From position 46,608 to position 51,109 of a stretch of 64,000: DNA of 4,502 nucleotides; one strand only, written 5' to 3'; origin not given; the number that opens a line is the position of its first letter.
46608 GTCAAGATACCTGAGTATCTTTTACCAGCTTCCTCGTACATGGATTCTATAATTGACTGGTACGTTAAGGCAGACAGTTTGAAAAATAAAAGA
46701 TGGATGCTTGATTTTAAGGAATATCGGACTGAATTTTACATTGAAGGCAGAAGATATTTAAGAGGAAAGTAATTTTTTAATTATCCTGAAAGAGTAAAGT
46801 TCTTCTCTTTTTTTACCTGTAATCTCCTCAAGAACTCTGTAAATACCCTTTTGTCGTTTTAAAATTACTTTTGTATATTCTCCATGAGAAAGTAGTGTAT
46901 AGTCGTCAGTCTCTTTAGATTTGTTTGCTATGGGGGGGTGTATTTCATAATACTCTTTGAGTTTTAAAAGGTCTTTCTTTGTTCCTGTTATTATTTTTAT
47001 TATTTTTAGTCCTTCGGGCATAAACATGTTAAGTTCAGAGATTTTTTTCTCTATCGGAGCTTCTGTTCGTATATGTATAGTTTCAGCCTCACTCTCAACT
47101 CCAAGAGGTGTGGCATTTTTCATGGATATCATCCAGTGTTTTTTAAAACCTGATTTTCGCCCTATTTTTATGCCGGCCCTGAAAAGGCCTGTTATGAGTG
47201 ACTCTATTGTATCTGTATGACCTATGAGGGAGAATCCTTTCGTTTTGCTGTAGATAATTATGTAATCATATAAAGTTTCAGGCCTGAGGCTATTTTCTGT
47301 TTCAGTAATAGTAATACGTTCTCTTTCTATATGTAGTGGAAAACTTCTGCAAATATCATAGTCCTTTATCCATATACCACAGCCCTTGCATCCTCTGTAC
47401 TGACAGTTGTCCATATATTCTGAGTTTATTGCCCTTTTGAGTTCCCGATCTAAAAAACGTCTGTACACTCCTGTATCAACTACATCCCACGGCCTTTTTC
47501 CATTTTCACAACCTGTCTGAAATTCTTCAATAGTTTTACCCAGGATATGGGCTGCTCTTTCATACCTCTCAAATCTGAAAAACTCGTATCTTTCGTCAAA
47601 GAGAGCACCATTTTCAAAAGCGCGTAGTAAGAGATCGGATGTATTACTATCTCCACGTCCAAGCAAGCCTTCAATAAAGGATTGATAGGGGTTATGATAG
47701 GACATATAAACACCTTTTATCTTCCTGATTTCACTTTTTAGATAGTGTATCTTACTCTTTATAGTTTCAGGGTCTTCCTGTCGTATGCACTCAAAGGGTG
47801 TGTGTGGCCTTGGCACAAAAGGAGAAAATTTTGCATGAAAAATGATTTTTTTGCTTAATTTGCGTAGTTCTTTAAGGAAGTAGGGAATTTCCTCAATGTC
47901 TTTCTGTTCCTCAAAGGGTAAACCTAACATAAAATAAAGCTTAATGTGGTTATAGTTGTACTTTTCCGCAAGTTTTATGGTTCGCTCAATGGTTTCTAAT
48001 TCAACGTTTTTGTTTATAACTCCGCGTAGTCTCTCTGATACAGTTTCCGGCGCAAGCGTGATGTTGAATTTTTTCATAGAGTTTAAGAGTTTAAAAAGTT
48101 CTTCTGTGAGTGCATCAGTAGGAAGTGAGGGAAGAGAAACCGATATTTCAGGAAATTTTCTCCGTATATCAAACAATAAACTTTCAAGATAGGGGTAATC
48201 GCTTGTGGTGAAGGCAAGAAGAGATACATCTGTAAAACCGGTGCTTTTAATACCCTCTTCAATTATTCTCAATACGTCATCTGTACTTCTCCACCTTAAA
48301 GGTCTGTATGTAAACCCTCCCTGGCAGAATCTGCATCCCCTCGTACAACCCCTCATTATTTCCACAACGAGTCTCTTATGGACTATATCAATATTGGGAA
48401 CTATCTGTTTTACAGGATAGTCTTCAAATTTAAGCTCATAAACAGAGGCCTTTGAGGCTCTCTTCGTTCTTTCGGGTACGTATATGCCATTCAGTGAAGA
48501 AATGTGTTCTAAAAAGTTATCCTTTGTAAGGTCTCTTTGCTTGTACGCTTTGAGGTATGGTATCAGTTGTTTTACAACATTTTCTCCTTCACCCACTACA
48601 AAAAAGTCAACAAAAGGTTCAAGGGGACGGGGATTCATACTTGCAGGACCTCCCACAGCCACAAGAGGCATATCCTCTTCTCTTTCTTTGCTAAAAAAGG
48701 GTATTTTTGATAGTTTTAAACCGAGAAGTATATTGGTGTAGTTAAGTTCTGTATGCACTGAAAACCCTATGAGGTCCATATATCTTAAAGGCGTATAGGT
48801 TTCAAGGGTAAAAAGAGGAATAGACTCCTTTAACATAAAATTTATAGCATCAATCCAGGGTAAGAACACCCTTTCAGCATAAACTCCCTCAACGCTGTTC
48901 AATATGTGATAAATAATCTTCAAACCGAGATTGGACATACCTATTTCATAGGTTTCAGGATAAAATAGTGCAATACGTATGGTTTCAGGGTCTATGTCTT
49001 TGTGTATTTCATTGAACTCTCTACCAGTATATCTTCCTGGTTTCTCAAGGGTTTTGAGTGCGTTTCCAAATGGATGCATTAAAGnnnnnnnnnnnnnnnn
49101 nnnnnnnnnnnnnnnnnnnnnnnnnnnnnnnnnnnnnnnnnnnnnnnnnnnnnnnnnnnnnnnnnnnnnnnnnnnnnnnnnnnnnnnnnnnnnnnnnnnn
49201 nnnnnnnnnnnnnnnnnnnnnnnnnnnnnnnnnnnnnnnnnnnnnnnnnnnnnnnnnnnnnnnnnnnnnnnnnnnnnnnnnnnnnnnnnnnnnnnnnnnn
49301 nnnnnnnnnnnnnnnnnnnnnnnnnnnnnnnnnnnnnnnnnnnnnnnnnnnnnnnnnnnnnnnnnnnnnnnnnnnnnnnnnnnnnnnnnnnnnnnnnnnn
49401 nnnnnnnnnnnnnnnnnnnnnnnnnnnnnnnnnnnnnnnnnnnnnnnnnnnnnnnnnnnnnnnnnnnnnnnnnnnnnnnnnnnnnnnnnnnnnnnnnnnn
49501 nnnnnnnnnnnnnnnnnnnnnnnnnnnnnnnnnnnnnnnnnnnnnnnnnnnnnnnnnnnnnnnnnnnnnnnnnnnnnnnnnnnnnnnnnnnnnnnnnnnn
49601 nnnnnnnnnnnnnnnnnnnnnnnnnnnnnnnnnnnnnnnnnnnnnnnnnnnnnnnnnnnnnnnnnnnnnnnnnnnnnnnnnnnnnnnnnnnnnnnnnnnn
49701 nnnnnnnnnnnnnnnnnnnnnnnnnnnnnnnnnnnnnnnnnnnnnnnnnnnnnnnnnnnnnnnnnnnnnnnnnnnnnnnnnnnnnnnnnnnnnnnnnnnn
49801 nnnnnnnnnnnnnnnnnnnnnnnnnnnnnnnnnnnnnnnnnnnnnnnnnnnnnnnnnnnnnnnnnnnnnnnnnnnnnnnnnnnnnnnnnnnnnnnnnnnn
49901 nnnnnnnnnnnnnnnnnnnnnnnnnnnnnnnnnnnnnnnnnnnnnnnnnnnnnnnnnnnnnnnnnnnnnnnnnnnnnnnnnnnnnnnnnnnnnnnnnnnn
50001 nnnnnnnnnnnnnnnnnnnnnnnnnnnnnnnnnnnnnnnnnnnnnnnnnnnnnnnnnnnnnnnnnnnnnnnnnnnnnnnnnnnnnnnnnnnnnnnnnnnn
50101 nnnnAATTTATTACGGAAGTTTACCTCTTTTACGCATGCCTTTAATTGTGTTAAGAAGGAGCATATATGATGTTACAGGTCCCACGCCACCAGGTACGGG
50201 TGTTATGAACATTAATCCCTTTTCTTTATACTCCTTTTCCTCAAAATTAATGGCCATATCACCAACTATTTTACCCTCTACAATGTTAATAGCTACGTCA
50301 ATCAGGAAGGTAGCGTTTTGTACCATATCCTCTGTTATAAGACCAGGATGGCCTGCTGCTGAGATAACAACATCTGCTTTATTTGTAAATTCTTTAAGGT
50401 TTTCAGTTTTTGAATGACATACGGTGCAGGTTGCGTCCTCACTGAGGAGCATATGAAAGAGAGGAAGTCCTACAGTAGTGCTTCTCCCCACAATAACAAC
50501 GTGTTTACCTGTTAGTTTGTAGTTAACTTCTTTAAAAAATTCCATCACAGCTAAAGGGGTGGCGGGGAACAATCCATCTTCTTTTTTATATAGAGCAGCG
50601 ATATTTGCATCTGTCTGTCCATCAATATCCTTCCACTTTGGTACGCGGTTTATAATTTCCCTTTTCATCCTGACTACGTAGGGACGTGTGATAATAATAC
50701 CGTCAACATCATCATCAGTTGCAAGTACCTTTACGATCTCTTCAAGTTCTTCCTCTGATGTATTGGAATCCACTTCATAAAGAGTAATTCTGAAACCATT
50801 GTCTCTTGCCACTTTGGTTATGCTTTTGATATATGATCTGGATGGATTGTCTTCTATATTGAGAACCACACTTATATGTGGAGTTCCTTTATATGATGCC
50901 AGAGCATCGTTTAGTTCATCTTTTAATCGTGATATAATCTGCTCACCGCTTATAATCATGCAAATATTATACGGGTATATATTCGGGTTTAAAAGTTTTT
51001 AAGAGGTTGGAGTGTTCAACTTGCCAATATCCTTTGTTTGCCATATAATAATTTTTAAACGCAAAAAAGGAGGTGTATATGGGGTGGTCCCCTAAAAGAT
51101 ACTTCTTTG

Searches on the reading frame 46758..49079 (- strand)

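Call 9: search_protein_families(library=pfam, proteins=[window:46758-49079:-], max_evalue=0.00001)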
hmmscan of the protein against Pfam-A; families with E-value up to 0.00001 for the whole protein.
window:46758-49079:- (773 aa): 3 families
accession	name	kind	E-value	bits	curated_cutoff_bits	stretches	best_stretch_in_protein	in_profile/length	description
PF19864.5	Radical_SAM_N2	-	4.1e-53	179.3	29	1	52-202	1-151/151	Radical SAM proteins, N-terminal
PF04055.27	Radical_SAM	-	3.4e-21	76.6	29.5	1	239-398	1-162/166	Radical SAM superfamily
PF10105.14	DUF2344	-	7e-15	55.8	23.8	1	606-702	2-100/176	Uncharacterized protein conserved in bacteria (DUF2344)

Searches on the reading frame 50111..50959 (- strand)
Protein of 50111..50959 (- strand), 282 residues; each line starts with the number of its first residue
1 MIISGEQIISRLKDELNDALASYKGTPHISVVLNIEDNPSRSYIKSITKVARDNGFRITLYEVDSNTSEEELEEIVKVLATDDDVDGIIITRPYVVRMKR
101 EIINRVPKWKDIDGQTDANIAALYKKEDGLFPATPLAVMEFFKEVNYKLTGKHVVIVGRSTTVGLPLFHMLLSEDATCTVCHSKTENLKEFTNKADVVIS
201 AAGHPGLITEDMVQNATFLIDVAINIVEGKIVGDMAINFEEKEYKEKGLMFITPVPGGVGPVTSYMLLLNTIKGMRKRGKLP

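Call 9: search_protein_families(library=pfam, proteins=[window:50111-50959:-], max_evalue=0.00001)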
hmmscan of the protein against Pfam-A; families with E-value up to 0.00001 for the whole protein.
window:50111-50959:- (282 aa): 2 families
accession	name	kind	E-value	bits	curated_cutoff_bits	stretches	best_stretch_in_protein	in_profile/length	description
PF02882.25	THF_DHG_CYH_C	-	5e-51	172.6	27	1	117-277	2-158/160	Tetrahydrofolate dehydrogenase/cyclohydrolase, NAD(P)-binding domain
PF00763.28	THF_DHG_CYH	-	3.2e-19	69.7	32.8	1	3-113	1-115/115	Tetrahydrofolate dehydrogenase/cyclohydrolase, catalytic domain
